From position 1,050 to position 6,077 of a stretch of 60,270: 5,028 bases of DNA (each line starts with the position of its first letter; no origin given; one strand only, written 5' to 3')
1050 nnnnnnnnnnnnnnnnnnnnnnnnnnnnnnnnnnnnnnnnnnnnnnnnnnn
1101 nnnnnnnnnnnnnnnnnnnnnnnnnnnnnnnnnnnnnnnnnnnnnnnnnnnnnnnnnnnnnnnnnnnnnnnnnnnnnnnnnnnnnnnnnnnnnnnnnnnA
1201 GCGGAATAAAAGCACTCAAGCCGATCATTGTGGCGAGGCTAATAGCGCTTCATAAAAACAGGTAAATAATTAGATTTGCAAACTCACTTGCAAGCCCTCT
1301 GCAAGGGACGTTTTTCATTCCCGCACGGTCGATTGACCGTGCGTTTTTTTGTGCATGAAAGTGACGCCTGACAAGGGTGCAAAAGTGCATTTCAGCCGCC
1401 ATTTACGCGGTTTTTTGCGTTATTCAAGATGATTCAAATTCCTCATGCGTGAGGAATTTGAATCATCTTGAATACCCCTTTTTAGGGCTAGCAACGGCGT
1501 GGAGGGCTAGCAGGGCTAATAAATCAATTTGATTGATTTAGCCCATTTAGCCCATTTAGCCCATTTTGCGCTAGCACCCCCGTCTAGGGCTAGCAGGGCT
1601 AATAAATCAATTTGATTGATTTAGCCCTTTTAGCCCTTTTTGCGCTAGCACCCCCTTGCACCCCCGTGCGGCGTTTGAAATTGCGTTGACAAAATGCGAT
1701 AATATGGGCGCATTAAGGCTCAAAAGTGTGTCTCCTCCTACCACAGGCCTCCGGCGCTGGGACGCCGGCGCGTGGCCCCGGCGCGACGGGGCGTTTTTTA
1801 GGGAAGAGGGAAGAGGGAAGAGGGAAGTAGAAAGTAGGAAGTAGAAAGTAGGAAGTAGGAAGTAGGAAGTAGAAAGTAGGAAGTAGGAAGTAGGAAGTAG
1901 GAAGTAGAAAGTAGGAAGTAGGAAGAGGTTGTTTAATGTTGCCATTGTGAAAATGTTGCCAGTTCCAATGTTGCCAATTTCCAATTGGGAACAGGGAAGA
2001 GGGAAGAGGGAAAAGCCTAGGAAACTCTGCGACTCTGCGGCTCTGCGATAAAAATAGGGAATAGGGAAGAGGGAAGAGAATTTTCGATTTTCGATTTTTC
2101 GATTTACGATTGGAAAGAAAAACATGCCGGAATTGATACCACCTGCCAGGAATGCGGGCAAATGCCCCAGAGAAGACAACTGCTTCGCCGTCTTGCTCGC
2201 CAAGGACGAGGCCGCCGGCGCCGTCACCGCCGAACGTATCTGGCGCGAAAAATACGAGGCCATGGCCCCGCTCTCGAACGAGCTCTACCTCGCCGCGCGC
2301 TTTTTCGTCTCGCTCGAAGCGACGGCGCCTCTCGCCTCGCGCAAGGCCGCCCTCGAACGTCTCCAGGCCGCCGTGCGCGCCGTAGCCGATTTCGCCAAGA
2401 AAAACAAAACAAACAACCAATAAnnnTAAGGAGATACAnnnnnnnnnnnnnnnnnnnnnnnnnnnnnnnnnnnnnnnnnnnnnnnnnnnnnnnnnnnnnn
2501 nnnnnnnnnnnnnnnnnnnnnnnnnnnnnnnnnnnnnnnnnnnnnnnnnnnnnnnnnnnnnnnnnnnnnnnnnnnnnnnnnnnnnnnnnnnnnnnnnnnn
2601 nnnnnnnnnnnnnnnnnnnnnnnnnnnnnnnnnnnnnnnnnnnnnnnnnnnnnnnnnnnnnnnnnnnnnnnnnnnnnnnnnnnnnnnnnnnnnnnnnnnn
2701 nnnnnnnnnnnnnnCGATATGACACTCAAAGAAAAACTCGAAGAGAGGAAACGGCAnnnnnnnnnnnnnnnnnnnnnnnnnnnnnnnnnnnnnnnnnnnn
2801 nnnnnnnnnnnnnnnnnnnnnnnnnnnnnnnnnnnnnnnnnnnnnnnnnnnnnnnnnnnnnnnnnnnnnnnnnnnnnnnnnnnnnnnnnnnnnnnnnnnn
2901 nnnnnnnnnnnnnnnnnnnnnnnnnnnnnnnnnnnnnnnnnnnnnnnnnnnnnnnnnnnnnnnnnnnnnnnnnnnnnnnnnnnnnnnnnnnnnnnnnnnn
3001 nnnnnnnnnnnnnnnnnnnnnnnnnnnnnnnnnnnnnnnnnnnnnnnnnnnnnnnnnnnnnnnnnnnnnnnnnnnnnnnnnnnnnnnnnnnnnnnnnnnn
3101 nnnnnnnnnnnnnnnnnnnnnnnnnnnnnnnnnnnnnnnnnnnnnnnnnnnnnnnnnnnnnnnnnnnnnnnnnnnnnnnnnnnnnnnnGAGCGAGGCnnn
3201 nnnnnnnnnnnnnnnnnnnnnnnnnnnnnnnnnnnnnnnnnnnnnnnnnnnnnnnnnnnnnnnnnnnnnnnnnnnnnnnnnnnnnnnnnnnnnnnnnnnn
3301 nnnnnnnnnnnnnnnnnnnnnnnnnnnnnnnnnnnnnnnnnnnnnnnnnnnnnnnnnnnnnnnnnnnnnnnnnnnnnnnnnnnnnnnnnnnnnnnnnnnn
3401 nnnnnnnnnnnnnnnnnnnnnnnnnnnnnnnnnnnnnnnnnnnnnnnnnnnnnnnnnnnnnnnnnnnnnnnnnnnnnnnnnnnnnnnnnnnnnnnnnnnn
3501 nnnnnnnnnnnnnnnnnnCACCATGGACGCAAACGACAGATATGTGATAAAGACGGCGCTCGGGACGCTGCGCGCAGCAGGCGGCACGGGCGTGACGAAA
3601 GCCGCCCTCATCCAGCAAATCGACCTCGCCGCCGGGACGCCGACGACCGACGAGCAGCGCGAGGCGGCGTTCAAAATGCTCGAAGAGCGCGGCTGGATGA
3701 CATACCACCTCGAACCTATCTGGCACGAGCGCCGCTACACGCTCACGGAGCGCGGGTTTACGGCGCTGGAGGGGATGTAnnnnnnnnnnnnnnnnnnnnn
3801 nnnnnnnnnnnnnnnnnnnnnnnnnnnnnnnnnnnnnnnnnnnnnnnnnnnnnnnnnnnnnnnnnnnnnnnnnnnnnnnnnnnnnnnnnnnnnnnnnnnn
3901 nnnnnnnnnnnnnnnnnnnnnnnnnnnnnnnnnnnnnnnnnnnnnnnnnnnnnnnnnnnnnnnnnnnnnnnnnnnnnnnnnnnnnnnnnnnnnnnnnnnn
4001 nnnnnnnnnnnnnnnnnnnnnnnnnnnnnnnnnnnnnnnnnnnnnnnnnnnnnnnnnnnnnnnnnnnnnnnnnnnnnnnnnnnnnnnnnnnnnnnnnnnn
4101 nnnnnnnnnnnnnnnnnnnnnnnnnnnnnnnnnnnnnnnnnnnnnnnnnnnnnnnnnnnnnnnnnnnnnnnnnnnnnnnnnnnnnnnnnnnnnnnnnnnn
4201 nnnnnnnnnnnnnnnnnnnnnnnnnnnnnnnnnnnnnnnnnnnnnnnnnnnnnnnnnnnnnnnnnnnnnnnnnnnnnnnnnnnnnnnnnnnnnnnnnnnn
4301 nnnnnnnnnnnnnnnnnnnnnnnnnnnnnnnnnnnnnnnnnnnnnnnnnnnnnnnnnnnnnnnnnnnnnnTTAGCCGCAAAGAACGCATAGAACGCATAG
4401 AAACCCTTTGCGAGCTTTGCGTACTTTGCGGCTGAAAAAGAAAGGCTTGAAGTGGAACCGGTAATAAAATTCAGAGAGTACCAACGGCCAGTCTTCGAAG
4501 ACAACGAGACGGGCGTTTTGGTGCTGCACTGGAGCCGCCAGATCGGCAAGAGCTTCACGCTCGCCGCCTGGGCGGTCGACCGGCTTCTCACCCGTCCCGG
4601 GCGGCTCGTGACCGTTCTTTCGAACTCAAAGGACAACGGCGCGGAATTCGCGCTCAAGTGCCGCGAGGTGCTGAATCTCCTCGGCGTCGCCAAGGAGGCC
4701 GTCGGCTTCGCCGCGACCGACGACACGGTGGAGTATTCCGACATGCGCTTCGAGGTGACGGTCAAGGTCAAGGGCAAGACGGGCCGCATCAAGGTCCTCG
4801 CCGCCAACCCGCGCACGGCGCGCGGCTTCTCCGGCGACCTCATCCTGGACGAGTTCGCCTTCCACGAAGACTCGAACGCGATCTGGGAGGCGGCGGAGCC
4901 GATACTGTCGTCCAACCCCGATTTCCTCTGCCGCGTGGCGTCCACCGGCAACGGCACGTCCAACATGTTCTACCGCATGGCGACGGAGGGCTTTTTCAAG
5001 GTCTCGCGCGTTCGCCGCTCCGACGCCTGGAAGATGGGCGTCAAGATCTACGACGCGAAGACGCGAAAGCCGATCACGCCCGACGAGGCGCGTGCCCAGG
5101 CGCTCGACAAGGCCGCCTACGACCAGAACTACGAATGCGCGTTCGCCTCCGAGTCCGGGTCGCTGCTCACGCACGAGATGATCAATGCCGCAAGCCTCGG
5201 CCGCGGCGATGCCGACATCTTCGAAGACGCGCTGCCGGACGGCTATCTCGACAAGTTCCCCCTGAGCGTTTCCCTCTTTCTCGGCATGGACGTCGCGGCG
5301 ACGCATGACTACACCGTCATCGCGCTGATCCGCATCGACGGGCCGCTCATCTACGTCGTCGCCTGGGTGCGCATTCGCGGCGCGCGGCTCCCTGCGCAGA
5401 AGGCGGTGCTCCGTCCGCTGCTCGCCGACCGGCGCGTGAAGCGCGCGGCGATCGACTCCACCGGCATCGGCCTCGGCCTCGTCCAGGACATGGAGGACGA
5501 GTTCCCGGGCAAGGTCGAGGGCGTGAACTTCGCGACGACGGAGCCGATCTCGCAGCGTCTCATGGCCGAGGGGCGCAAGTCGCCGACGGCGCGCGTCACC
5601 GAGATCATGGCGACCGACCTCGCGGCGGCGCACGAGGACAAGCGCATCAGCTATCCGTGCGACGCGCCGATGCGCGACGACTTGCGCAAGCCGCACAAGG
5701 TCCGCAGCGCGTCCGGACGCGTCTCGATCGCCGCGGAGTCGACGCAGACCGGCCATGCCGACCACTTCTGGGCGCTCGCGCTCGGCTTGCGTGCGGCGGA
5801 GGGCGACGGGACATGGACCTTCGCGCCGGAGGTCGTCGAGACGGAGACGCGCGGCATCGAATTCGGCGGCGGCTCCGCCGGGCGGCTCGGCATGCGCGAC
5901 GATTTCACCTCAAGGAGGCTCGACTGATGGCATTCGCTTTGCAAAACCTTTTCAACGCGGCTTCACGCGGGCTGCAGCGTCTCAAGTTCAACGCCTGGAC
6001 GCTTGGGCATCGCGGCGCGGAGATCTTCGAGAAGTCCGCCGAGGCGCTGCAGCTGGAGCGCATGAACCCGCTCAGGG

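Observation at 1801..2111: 310-bp patchwork of five unrelated microsatellites between the phage regulatory region and the late genes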

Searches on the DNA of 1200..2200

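Call 88: search_rna_families(source=window, start=1200, end=2200, threshold=evalue, max_evalue=1)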
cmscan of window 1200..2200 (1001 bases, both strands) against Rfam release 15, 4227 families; matches with E-value up to 1: 13.
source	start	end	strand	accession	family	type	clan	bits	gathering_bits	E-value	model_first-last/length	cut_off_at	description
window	1500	1639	+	RF04208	MIR8742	Gene; miRNA;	-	35.7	130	9.7e-06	1-131/131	no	MIR8742 microRNA precursor family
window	1422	1473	+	RF01061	mir-548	Gene; miRNA;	-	33.7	90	0.00017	1-84/84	no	mir-548 microRNA precursor family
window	1422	1473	-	RF01061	mir-548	Gene; miRNA;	-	32.9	90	0.00028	1-84/84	no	mir-548 microRNA precursor family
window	1489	1573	-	RF03283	mir-1010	Gene; miRNA;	-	27.5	70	0.0014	1-93/93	no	mir-1010 microRNA precursor family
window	1284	1350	+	RF02837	anti-hemB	Gene; sRNA;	-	24.4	49.5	0.003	1-81/81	no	Burkholderia RNA 7 (anti-hemB)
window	1422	1473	+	RF03208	mir-1781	Gene; miRNA;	-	23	68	0.11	1-86/86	no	mir-1781 microRNA precursor family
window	1425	1472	+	RF03567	MIR8024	Gene; miRNA;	-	22.8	57.3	0.1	1-86/86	no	MIR8024 microRNA precursor family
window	1584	1640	-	RF00945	mir-1226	Gene; miRNA;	-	22.4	95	0.19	1-75/75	no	mir-1226 microRNA precursor family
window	1415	1480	-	RF00955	mir-1829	Gene; miRNA;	-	21.3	60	0.27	1-58/58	no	mir-1829 microRNA precursor family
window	1580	1643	+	RF00750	mir-458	Gene; miRNA;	-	20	59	0.31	1-78/78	no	mir-458 microRNA precursor family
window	1424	1470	-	RF03344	mir-5365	Gene; miRNA;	-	19.7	70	0.45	1-78/78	no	mir-5365 microRNA precursor family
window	2094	2124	-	RF01072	TMV_UPD-PK3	Cis-reg;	-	18.9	34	0.06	1-31/31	no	Pseudoknot of upstream pseudoknot domain (UPD) of the 3'UTR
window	1363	1489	-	RF02749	Ncrwmel02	Gene; sRNA;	-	14.8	290.8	0.56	1-251/251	no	Wolbachia sRNA mel02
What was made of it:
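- Tried and rejected: Only sub-threshold generic hairpin matches appear in 1200-2200, and none in the repeat blocks that means anything (call 88).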

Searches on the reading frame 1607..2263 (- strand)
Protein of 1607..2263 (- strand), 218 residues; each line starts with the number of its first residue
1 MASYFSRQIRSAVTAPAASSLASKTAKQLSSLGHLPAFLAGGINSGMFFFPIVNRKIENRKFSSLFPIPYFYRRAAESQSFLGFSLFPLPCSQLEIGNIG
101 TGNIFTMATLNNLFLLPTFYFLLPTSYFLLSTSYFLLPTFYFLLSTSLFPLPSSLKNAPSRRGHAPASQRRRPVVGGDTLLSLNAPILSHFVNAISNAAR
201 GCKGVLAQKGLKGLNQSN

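Call 89: search_protein_families(library=pfam, proteins=[window:1607-2263:-], max_evalue=0.1)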
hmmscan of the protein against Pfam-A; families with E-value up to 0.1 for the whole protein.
window:1607-2263:- (218 aa): 0 families
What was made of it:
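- They have no Pfam match (call 89), and they overlap the 99-aa gene in antisense.
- Tried and rejected: Pfam found nothing for the antisense ORFs (call 89).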

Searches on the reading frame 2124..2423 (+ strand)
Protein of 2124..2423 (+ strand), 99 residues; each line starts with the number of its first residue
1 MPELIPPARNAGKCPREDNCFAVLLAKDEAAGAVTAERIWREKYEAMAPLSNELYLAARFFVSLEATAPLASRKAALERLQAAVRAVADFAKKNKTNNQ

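Call 14: search_protein_families(library=phrogs, proteins=[window:2124-2423:+])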
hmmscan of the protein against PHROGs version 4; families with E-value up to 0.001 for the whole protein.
window:2124-2423:+ (99 aa): 0 families

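Call 19: find_encoding_contigs(protein=window:2124-2423:+, flank=10000, max_places=10)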
Protein window:2124-2423:+ (99 aa): 5 contigs read that carry it; 3 places shown.
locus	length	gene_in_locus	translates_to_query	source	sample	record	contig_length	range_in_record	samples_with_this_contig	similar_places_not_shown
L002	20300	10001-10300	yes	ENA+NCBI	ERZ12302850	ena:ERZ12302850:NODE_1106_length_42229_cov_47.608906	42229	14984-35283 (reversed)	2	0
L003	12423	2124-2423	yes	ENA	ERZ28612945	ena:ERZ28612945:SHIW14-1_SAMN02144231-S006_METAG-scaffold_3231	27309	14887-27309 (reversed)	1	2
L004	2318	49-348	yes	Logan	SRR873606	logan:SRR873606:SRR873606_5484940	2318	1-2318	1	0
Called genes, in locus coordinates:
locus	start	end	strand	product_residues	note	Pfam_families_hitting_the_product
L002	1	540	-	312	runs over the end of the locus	-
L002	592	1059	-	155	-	-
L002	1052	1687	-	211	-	PF11363:DUF3164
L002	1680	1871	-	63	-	-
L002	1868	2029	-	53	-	-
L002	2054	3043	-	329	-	PF13401:AAA_22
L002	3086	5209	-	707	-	-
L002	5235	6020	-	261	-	PF11300:DUF3102 (weak)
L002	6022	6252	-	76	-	-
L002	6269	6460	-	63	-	-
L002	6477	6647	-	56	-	-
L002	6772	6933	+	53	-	-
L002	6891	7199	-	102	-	-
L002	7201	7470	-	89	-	-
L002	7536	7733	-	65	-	-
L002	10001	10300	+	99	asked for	-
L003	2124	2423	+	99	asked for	-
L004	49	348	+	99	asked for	-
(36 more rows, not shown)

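Call 57: find_homologous_proteins(query=window:2124-2423:+, max_evalue=0.00001)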
Query window:2124-2423:+ (99 aa): 2 proteins with E <= 0.00001 among 23 candidates.
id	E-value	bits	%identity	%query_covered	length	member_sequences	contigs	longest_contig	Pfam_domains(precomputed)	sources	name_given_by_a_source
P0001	3.8e-56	205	100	100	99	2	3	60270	-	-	-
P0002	2.1e-32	129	73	94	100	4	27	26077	-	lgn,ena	-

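Call 58: find_encoding_contigs(protein=P0002, flank=6000, max_places=10)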
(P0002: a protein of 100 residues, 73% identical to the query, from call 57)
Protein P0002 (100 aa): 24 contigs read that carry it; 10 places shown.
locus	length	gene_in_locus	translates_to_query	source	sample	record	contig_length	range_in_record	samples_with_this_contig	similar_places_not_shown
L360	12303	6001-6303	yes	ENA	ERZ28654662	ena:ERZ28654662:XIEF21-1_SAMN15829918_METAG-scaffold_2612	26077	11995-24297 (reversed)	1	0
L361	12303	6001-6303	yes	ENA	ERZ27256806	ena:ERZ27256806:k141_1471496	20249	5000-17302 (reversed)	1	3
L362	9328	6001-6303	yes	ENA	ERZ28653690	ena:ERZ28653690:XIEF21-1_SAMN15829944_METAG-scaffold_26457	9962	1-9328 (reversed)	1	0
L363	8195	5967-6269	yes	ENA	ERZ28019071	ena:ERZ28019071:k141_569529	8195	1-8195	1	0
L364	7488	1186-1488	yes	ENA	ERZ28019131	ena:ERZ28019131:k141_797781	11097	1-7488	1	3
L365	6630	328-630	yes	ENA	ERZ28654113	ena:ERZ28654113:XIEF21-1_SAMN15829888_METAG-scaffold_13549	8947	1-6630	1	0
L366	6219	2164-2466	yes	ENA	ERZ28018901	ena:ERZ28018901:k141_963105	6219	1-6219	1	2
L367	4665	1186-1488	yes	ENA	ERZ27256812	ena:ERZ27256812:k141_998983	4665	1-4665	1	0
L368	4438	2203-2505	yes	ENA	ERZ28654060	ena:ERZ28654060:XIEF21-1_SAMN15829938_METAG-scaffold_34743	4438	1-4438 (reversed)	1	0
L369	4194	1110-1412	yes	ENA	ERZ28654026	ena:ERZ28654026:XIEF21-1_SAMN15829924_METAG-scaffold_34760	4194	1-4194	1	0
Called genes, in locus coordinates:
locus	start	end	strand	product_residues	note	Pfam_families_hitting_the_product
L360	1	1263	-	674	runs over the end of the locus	-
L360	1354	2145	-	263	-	-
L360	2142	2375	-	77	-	-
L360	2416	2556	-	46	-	-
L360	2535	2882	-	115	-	-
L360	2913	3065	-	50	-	-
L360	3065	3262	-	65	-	-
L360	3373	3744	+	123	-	PF13560:HTH_31, PF01381:HTH_3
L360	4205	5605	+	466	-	PF00078:RVT_1, PF08388:GIIM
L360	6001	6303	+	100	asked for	-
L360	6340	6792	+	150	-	-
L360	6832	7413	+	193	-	-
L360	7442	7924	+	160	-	-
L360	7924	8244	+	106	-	-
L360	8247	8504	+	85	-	-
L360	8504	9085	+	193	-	-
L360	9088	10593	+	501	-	-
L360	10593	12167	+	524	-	PF06074:Portal_Mu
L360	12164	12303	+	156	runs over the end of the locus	-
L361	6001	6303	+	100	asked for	-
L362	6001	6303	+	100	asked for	-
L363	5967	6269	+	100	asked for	-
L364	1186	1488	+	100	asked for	-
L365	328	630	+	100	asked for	-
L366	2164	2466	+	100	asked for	-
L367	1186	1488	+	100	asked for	-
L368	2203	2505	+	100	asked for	-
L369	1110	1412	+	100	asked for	-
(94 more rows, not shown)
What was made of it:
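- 2124..2423 (+): First ORF after the patch (99 aa). It heads the operon that runs into terminase, portal and protease. Homologue P0002 (73% identity) sits at the same position in L360 (calls 57, 58).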

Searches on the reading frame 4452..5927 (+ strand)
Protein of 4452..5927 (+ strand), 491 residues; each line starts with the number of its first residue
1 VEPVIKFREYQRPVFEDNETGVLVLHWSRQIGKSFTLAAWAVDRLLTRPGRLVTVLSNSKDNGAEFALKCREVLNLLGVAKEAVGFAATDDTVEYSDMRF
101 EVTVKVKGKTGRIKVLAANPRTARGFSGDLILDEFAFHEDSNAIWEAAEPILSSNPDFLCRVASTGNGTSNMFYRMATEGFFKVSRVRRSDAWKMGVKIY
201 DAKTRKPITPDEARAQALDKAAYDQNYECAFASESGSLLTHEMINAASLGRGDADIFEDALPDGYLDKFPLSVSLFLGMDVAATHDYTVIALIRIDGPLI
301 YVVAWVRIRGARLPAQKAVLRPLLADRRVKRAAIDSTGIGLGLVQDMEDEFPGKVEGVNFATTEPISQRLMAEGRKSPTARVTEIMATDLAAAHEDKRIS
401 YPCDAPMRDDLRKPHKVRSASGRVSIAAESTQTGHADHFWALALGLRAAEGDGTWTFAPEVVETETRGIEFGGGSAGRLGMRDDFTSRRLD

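Call 14: search_protein_families(library=phrogs, proteins=[window:4452-5927:+])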
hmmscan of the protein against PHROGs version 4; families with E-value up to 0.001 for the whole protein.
window:4452-5927:+ (491 aa): 7 families
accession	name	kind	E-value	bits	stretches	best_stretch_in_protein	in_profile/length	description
phrog_2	-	head and packaging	1.1e-29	104.7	1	3-394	262-550/807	terminase large subunit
phrog_5909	-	head and packaging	6.9e-21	75.6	1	160-447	3-266/285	terminase large subunit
phrog_38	-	head and packaging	1.9e-10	41.1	1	18-352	303-630/760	terminase large subunit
phrog_5713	-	head and packaging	4.7e-10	40.6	0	382-446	56-122/143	terminase large subunit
phrog_7579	-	head and packaging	9.8e-07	29.2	1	24-234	21-216/239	terminase large subunit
phrog_22646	-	unknown function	3.6e-05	24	1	3-185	34-205/374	-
phrog_9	-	head and packaging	0.00024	21.1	0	98-165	286-358/812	terminase large subunit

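Call 37: find_related_loci(query=window:4452-5927:+, collection=viral_contigs, flank=8000)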
Query window:4452-5927:+ (491 aa) in viral_contigs; peptide patterns used: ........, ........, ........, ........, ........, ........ (x = any residue, [..] = any of these).
156 stretches matched a pattern; 151 encode a relative of the query (tblastn E <= 1e-3); the best 80 are kept; 80 distinct loci.
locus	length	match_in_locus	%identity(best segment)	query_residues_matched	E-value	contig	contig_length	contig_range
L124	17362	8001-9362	63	2-452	0e+0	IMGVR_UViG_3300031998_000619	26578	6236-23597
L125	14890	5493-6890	63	2-466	0e+0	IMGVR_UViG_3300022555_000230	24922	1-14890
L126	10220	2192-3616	56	1-482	8e-167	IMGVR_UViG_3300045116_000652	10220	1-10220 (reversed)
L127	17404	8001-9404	58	4-463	2e-165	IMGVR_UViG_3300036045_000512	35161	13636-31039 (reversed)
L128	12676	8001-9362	63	2-452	0e+0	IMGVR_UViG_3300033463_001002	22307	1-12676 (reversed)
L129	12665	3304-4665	59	4-449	3e-163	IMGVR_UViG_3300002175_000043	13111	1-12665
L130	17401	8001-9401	58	3-450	4e-163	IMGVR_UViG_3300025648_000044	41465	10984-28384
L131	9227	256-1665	58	4-467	7e-162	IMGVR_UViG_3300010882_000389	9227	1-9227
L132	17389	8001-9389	56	4-457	9e-161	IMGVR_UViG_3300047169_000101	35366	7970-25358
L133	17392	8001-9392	56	3-449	2e-158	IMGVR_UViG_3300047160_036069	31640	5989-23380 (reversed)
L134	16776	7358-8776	55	5-468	6e-158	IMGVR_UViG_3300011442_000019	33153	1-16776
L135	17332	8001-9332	57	3-448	1e-155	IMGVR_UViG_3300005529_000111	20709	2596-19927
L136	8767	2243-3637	56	2-464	2e-155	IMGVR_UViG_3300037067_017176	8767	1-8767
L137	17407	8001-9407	56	4-454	2e-153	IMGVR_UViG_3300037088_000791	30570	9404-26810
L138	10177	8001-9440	54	2-448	6e-153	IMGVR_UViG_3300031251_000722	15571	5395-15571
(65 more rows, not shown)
